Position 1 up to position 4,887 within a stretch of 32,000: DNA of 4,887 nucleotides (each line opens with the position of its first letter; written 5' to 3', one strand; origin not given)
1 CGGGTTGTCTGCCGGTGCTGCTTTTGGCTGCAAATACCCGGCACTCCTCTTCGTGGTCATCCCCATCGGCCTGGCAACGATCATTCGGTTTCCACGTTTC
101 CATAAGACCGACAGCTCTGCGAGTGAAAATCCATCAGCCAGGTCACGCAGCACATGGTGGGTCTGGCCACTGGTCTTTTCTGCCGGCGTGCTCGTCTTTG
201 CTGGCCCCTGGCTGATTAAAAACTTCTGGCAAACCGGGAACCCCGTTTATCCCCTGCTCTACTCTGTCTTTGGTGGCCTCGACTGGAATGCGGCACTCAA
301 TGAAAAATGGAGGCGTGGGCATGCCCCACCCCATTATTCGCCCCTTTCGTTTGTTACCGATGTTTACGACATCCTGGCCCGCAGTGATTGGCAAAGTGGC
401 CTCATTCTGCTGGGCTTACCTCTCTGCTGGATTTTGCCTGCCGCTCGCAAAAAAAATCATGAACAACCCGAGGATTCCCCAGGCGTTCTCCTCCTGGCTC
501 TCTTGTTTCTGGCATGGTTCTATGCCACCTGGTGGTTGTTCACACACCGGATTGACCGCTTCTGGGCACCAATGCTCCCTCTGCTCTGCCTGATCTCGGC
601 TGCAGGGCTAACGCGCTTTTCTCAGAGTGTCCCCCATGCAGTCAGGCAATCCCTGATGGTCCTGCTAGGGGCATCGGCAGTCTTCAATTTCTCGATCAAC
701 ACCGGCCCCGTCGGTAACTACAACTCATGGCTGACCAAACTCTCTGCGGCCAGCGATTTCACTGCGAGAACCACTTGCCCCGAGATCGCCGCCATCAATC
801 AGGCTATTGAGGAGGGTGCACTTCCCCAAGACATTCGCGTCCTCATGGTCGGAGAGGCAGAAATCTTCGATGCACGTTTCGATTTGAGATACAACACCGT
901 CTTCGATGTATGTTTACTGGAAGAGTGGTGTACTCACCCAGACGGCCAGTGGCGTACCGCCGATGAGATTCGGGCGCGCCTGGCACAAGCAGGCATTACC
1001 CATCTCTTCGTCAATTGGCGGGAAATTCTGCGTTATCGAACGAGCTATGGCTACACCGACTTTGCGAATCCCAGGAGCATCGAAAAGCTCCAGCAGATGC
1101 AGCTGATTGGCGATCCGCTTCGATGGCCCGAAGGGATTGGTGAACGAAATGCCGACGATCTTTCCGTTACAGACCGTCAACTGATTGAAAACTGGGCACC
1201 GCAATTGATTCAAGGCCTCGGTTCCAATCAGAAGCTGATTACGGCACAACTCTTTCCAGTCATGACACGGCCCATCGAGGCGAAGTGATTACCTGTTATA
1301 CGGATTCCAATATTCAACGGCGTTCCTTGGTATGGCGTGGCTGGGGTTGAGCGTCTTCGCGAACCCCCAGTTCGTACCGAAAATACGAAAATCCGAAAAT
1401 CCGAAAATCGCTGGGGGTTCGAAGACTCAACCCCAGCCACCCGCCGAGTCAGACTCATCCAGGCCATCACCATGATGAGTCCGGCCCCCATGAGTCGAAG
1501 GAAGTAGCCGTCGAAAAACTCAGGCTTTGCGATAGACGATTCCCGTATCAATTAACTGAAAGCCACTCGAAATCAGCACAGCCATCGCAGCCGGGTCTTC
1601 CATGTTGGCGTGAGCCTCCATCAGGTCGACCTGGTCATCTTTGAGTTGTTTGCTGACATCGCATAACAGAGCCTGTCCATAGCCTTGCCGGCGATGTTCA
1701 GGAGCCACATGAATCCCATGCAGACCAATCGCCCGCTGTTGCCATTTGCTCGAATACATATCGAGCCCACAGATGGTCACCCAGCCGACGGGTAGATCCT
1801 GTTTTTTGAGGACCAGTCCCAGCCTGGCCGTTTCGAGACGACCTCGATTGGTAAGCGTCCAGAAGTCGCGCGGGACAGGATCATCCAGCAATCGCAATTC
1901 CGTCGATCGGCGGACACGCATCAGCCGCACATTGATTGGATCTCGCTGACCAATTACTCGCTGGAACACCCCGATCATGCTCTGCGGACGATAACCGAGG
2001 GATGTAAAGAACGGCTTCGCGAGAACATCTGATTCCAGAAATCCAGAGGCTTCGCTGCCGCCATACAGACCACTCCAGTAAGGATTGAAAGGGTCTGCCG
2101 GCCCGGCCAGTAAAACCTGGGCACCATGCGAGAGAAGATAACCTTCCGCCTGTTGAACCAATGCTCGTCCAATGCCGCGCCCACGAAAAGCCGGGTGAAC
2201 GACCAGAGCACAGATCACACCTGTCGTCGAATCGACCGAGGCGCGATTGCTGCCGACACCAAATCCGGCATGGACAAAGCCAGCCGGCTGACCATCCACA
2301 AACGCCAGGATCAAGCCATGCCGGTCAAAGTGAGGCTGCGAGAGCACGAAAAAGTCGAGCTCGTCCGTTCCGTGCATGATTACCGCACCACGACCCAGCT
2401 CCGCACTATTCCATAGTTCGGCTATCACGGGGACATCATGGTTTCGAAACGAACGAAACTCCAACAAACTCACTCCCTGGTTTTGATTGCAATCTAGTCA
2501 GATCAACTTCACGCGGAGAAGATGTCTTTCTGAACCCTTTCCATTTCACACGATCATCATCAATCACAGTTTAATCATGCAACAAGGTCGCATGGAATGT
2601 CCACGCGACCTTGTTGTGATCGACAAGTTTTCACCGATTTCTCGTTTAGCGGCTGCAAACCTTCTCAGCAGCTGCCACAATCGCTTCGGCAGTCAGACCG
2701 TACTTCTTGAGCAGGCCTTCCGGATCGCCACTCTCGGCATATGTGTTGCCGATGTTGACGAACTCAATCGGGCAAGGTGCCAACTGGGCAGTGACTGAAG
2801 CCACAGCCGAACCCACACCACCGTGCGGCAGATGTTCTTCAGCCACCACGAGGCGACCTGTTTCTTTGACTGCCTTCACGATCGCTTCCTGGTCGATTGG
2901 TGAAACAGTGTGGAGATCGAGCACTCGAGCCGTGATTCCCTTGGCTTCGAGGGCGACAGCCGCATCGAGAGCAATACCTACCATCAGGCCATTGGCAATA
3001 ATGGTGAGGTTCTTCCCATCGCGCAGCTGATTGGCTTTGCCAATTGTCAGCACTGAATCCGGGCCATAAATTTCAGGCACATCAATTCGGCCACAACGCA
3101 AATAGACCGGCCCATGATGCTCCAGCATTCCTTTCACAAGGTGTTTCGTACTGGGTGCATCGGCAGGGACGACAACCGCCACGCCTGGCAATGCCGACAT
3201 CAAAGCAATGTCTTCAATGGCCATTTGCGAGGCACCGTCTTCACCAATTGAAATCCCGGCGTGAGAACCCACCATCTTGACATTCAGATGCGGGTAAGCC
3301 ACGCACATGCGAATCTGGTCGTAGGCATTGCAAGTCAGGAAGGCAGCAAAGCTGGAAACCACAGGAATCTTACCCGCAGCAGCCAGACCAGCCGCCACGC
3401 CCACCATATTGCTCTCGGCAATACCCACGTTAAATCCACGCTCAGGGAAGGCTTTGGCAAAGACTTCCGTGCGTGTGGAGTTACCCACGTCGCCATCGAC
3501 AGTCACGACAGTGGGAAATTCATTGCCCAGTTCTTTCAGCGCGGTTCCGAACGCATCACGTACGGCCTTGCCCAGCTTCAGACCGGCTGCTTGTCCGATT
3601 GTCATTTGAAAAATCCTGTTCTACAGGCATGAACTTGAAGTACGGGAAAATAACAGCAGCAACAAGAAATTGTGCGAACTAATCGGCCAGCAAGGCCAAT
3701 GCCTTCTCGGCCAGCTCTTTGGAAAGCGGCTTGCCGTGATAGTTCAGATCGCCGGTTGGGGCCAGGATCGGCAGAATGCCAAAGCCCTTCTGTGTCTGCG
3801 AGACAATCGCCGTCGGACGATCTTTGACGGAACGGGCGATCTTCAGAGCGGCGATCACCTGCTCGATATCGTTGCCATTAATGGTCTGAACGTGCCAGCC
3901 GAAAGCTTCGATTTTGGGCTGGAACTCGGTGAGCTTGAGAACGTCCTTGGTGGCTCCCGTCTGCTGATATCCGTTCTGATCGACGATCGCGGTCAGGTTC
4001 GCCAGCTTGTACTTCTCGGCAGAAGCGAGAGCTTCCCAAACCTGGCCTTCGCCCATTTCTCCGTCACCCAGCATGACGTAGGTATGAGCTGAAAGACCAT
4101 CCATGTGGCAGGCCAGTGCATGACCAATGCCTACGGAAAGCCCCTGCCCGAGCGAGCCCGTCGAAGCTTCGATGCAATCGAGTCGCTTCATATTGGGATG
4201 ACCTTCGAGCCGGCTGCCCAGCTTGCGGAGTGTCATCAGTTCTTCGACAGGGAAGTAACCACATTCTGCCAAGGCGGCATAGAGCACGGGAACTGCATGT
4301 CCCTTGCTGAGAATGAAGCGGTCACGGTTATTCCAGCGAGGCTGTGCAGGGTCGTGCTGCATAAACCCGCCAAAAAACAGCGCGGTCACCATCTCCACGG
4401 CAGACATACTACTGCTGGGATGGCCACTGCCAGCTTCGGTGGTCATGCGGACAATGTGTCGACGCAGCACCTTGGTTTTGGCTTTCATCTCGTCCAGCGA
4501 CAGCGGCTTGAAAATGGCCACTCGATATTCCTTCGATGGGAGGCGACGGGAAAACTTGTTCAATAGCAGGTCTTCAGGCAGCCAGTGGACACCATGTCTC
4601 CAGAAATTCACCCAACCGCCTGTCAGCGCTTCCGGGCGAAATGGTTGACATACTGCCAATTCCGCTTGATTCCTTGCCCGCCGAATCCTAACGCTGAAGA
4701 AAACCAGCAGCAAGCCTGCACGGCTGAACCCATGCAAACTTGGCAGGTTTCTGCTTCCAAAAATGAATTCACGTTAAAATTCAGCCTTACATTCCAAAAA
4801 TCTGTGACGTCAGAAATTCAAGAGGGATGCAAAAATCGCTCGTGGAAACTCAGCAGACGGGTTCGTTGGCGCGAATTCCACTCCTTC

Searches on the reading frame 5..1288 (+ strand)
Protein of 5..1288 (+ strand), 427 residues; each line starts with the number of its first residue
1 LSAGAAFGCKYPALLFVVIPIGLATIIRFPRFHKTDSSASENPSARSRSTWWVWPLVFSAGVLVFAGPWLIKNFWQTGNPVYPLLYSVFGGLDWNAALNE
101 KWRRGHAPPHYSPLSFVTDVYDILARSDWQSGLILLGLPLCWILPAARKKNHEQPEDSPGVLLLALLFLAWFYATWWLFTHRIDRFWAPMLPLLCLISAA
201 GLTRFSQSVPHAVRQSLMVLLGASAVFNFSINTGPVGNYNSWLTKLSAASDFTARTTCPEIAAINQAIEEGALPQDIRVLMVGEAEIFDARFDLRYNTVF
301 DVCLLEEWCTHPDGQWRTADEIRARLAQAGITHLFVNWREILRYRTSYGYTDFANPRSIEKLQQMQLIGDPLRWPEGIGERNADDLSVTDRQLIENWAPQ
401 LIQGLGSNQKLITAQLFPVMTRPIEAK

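Call 7: search_protein_families(library=pfam, proteins=[window:5-1288:+], max_evalue=0.01)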
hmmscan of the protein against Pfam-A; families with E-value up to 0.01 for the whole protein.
window:5-1288:+ (427 aa): 1 family
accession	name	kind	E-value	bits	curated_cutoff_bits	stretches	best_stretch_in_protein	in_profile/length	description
PF03901.23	Glyco_transf_22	-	0.00025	20.8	23.8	1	149-228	286-355/414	Alg9-like mannosyltransferase family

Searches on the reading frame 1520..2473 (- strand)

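Call 7: search_protein_families(library=pfam, proteins=[window:1520-2473:-], max_evalue=0.01)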
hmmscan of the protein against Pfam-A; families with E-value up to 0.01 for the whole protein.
window:1520-2473:- (317 aa): 10 families
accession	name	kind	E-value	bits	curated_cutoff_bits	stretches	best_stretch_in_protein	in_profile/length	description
PF00583.31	Acetyltransf_1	-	1.8e-23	83.5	20.7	2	48-123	26-98/116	Acetyltransferase (GNAT) family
PF13508.13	Acetyltransf_7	-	2.4e-17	63.5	27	2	54-161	5-82/84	Acetyltransferase (GNAT) domain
PF13673.13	Acetyltransf_10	-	6e-13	49.3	23.6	2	55-117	34-84/128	Acetyltransferase (GNAT) domain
PF08445.16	FR47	-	1.7e-11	44.3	22.1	2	250-309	23-81/86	FR47-like protein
PF13527.13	Acetyltransf_9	-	1e-06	29.2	25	0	234-284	58-108/127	Acetyltransferase (GNAT) domain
PF14542.12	Acetyltransf_CG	-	1.8e-06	28.4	30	1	87-122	27-62/80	GCN5-related N-acetyl-transferase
PF13302.13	Acetyltransf_3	-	6.7e-06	27.3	25.4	0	216-306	54-138/138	Acetyltransferase (GNAT) domain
PF13880.12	Acetyltransf_13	-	0.00037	20.7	22.8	0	248-270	4-26/69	ESCO1/2 acetyl-transferase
PF17013.11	Acetyltransf_15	-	0.0028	17.5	35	0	245-294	69-122/210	Putative acetyl-transferase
PF01853.24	MOZ_SAS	-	0.0059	16.7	32.2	0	243-280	70-108/180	MOZ/SAS family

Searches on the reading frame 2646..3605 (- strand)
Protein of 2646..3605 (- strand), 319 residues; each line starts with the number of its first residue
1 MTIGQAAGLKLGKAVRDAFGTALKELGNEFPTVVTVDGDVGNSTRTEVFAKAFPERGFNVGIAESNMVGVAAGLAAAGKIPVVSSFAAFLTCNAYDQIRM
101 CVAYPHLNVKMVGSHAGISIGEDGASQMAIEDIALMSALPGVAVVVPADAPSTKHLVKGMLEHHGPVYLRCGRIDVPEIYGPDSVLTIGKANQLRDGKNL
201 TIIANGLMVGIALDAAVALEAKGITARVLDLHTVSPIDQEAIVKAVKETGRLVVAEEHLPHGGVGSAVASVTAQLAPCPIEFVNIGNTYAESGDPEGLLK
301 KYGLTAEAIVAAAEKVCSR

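Call 7: search_protein_families(library=pfam, proteins=[window:2646-3605:-], max_evalue=0.01)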
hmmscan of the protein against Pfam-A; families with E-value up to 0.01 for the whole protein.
window:2646-3605:- (319 aa): 3 families
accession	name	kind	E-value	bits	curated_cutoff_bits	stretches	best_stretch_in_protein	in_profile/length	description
PF02779.29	Transket_pyr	-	8.7e-44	149.7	27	1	14-176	4-172/174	Transketolase, pyrimidine binding domain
PF02780.25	Transketolase_C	-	8.7e-31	106.9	25.9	1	189-309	1-124/124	Transketolase, C-terminal domain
PF22613.1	Transketolase_C_1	-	0.00066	20.3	27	1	196-303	10-111/113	Transketolase-like TK C-terminal domain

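Call 44: find_encoding_contigs(protein=window:2646-3605:-, flank=1000, max_places=5)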
Protein window:2646-3605:- (319 aa): 8 contigs read that carry it; 5 places shown.
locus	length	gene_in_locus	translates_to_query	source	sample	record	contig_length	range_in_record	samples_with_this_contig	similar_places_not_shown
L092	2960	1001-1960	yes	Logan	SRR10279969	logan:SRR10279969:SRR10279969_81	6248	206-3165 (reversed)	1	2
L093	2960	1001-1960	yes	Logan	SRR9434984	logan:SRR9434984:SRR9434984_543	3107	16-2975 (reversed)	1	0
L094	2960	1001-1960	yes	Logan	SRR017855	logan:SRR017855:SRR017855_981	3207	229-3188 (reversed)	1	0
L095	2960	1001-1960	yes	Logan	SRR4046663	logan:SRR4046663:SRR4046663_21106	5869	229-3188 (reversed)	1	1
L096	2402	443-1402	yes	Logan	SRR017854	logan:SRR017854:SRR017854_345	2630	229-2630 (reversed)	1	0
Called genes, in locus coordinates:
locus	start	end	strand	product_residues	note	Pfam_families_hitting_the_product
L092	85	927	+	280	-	PF13292:DXP_synthase_N, PF00456:Transketolase_N, PF00676:E1_dh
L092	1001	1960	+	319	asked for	PF02779:Transket_pyr, PF02780:Transketolase_C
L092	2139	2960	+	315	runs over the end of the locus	PF13302:Acetyltransf_3 (faint), PF13527:Acetyltransf_9 (faint), PF00583:Acetyltransf_1, PF13508:Acetyltransf_7, PF13673:Acetyltransf_10 (faint), PF08445:FR47 (faint), PF00583:Acetyltransf_1, PF13508:Acetyltransf_7 (weak), +1 more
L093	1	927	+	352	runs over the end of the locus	?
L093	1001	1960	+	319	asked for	PF02779:Transket_pyr, PF02780:Transketolase_C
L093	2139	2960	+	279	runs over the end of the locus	?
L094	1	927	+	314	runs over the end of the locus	?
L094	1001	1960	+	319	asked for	PF02779:Transket_pyr, PF02780:Transketolase_C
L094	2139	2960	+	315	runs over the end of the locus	PF13302:Acetyltransf_3 (faint), PF13527:Acetyltransf_9 (faint), PF00583:Acetyltransf_1, PF13508:Acetyltransf_7, PF13673:Acetyltransf_10 (faint), PF08445:FR47 (faint), PF00583:Acetyltransf_1, PF13508:Acetyltransf_7 (weak), +1 more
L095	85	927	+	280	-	PF13292:DXP_synthase_N, PF00456:Transketolase_N, PF00676:E1_dh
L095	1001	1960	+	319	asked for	PF02779:Transket_pyr, PF02780:Transketolase_C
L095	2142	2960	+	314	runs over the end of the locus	PF13302:Acetyltransf_3 (faint), PF13527:Acetyltransf_9 (faint), PF00583:Acetyltransf_1, PF13508:Acetyltransf_7, PF13673:Acetyltransf_10 (faint), PF08445:FR47 (faint), PF00583:Acetyltransf_1, PF13508:Acetyltransf_7 (weak), +1 more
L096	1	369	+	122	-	?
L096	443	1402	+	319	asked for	PF02779:Transket_pyr, PF02780:Transketolase_C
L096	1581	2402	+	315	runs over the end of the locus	PF13302:Acetyltransf_3 (faint), PF13527:Acetyltransf_9 (faint), PF00583:Acetyltransf_1, PF13508:Acetyltransf_7, PF13673:Acetyltransf_10 (faint), PF08445:FR47 (faint), PF00583:Acetyltransf_1, PF13508:Acetyltransf_7 (weak), +1 more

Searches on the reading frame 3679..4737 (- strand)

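Call 7: search_protein_families(library=pfam, proteins=[window:3679-4737:-], max_evalue=0.01)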
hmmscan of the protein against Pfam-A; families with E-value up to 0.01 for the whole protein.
window:3679-4737:- (352 aa): 3 families
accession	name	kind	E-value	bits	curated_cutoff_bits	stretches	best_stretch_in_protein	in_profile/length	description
PF00456.26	Transketolase_N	-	2.2e-52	178.6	22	1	91-341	9-266/334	Transketolase, thiamine diphosphate binding domain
PF13292.11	DXP_synthase_N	-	3.6e-11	43.3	21.2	1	76-305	10-222/274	1-deoxy-D-xylulose-5-phosphate synthase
PF00676.26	E1_dh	-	6.7e-11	42.1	22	1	173-303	81-209/300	Dehydrogenase E1 component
